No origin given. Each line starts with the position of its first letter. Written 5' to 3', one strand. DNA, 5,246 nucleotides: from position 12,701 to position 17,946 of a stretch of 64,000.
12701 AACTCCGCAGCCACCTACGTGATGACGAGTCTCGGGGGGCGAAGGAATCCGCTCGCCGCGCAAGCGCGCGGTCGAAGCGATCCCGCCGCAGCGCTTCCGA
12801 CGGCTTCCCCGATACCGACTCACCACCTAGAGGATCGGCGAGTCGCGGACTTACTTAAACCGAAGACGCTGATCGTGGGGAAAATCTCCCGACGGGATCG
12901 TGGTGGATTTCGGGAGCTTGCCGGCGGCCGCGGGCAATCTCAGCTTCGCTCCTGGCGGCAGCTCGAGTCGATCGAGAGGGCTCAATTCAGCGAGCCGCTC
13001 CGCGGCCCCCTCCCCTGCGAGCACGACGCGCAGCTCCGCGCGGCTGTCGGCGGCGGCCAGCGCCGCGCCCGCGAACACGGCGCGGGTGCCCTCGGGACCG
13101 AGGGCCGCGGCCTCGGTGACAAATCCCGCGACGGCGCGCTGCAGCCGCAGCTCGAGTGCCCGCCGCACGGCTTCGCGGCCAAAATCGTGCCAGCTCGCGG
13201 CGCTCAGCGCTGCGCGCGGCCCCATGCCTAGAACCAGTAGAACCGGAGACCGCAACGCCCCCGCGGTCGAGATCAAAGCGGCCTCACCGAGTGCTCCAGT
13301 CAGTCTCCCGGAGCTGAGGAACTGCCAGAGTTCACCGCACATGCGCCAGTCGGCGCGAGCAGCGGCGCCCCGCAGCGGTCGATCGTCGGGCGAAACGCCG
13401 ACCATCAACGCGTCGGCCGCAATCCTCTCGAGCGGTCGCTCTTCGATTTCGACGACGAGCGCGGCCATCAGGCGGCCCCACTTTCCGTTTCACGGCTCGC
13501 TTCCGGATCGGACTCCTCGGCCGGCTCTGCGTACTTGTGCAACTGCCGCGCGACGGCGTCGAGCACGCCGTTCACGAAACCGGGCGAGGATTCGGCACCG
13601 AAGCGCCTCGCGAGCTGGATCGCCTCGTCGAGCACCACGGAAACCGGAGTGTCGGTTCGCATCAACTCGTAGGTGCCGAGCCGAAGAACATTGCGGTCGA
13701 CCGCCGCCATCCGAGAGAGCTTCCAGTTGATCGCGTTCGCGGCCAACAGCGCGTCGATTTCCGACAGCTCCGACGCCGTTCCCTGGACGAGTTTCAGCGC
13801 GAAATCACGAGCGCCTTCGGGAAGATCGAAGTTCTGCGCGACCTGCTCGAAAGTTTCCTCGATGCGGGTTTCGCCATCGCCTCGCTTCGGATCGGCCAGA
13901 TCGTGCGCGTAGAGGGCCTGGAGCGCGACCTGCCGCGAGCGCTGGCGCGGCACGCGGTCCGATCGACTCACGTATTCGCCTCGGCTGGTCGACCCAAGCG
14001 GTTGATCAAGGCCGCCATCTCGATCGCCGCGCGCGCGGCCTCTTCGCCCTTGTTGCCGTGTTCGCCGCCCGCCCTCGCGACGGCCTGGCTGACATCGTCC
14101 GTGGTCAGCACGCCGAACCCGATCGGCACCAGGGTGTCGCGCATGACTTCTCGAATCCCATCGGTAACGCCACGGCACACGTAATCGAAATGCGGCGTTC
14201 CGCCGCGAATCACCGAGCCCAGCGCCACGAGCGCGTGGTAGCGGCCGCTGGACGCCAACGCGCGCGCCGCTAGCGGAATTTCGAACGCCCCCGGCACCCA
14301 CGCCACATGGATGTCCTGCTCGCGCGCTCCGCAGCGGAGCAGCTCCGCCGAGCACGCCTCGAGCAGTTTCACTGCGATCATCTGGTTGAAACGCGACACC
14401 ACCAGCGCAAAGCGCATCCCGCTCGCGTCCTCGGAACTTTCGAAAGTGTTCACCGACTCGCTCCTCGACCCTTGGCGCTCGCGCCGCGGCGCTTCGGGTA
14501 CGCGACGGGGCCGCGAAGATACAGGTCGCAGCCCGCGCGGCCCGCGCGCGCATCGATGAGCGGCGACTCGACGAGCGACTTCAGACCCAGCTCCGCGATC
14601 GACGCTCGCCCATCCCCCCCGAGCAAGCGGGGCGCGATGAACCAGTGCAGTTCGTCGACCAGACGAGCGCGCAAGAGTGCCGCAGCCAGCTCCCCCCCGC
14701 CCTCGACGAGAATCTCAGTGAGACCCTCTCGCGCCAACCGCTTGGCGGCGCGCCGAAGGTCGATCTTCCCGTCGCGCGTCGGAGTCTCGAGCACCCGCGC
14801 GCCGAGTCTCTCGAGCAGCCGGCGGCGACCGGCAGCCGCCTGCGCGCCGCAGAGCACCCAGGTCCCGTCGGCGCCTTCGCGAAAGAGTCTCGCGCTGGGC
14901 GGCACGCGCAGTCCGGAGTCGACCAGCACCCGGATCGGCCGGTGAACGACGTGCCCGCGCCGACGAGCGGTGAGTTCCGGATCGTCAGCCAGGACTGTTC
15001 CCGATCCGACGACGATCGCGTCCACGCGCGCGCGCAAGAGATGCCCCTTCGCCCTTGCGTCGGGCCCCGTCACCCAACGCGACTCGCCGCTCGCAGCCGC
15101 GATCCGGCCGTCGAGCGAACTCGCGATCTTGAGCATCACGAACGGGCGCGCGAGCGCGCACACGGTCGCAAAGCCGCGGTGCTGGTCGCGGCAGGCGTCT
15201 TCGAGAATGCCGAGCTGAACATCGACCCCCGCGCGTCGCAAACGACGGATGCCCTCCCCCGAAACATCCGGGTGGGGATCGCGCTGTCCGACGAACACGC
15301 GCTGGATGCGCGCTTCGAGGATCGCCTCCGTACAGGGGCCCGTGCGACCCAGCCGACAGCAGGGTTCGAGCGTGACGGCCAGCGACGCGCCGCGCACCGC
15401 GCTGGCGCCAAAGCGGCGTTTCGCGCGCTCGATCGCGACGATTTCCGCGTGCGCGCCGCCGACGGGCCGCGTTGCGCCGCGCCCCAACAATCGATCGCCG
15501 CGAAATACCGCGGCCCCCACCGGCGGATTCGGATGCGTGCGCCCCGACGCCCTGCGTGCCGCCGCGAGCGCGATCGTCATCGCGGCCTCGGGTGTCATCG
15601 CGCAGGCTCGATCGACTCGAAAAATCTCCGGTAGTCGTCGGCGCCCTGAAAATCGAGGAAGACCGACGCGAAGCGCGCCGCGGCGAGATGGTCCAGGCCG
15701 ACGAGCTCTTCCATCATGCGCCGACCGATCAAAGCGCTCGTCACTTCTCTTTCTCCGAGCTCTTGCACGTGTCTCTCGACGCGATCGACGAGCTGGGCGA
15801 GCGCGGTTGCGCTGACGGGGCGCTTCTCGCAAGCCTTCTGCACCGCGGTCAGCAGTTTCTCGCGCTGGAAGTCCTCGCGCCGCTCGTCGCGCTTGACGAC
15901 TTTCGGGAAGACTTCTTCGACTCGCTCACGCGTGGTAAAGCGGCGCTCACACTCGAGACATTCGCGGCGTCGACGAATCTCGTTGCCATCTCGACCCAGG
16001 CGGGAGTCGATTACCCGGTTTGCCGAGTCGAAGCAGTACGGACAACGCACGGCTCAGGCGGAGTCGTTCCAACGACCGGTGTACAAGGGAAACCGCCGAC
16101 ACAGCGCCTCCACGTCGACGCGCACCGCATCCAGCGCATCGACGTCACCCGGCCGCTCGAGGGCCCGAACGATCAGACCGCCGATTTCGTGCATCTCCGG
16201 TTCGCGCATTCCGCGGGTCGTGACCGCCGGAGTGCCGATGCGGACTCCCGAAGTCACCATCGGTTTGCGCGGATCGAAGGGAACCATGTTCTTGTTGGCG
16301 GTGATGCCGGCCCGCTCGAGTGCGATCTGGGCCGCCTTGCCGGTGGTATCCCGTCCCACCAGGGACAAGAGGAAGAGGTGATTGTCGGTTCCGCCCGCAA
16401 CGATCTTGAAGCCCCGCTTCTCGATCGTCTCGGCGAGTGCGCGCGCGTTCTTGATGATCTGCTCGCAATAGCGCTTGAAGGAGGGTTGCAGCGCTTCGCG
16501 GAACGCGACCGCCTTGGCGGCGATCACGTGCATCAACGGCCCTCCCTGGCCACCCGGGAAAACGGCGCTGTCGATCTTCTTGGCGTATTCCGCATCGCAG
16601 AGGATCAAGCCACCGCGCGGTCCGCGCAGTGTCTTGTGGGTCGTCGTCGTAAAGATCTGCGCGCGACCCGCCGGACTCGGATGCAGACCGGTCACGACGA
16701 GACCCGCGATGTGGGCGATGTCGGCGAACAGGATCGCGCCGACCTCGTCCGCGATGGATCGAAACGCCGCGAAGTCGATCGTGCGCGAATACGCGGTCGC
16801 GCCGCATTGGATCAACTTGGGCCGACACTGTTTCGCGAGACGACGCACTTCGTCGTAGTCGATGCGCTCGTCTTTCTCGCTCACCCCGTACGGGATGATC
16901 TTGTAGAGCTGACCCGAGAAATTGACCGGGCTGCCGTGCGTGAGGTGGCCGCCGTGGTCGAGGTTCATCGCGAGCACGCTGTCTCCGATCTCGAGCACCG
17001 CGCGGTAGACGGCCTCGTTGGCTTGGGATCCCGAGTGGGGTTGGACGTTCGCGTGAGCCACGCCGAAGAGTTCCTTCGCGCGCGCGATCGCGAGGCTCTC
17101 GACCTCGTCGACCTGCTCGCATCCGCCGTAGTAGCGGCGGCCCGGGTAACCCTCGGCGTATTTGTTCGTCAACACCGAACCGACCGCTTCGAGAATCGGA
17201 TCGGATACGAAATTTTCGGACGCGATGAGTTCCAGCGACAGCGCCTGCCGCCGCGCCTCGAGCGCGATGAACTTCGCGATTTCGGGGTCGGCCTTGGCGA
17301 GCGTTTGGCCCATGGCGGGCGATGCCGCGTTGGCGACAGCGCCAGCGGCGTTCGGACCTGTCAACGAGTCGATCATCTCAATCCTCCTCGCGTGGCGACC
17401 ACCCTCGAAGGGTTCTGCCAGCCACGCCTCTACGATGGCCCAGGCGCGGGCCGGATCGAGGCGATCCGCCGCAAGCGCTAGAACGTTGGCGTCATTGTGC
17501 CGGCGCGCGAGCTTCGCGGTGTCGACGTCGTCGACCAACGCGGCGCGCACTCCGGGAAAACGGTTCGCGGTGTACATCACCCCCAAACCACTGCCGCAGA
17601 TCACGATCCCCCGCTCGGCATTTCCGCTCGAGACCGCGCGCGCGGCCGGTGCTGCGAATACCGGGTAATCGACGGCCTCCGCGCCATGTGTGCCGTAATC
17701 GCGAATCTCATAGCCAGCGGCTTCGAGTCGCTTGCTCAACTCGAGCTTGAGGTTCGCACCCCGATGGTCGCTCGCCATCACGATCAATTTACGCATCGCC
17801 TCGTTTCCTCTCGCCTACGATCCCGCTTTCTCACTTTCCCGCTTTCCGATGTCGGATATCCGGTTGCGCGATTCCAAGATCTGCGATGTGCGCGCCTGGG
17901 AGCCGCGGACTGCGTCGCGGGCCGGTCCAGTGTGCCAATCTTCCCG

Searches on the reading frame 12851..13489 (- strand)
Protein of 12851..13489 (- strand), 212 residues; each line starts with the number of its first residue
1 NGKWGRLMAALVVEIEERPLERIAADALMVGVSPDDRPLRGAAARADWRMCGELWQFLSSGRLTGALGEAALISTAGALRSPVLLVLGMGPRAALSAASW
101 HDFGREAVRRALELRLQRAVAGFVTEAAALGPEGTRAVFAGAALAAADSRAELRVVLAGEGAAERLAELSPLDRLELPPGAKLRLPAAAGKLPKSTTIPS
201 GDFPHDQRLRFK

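Call 68: search_protein_families(library=pfam, proteins=[window:12851-13489:-], max_evalue=0.00001)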
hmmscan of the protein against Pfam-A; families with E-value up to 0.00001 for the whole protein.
window:12851-13489:- (212 aa): 1 family
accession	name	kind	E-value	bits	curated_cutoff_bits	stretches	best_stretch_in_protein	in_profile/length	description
PF02789.23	Peptidase_M17_N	-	1.3e-07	32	23.4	1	30-145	2-118/129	Cytosol aminopeptidase family, N-terminal domain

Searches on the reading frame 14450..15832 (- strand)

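Call 68: search_protein_families(library=pfam, proteins=[window:14450-15832:-], max_evalue=0.00001)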
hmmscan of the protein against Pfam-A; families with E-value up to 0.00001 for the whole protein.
window:14450-15832:- (460 aa): 3 families
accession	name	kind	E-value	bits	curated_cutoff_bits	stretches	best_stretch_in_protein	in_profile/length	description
PF01872.23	RibD_C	-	2.5e-46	158.4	24.1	1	230-419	1-180/197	RibD C-terminal domain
PF00383.29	dCMP_cyt_deam_1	-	3.7e-17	62.5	25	1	82-182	5-101/102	Cytidine and deoxycytidylate deaminase zinc-binding region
PF14437.12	MafB19-deam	-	7.6e-10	39.3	27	1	84-199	6-117/142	MafB19-like deaminase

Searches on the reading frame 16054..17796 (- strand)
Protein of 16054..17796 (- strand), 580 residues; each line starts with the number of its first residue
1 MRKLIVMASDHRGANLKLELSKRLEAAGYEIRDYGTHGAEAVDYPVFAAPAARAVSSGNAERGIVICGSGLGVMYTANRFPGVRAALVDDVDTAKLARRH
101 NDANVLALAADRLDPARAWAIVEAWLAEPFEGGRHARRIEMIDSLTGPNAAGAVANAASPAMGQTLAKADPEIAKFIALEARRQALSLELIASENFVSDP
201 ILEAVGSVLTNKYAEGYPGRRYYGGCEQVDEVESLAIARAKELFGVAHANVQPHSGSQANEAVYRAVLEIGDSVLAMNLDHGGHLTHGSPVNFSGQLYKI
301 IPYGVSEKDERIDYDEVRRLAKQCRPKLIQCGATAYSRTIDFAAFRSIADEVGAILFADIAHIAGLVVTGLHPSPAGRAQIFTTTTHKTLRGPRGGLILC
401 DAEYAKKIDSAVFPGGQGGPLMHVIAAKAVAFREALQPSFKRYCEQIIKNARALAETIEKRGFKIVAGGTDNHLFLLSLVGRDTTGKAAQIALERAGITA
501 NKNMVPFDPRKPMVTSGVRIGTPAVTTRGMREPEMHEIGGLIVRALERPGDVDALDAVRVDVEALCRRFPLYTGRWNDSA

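Call 68: search_protein_families(library=pfam, proteins=[window:16054-17796:-], max_evalue=0.00001)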
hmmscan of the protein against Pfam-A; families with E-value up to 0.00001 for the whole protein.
window:16054-17796:- (580 aa): 3 families
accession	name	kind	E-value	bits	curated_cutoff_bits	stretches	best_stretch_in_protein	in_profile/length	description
PF00464.25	SHMT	-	7.1e-161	535.7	27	1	166-542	1-399/399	Serine hydroxymethyltransferase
PF02502.23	LacAB_rpiB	-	5.7e-50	169.3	24.7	1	5-142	1-138/138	Ribose/Galactose Isomerase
PF00155.27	Aminotran_1_2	-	4.4e-06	26.6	19.7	1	223-530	38-354/361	Aminotransferase class I and II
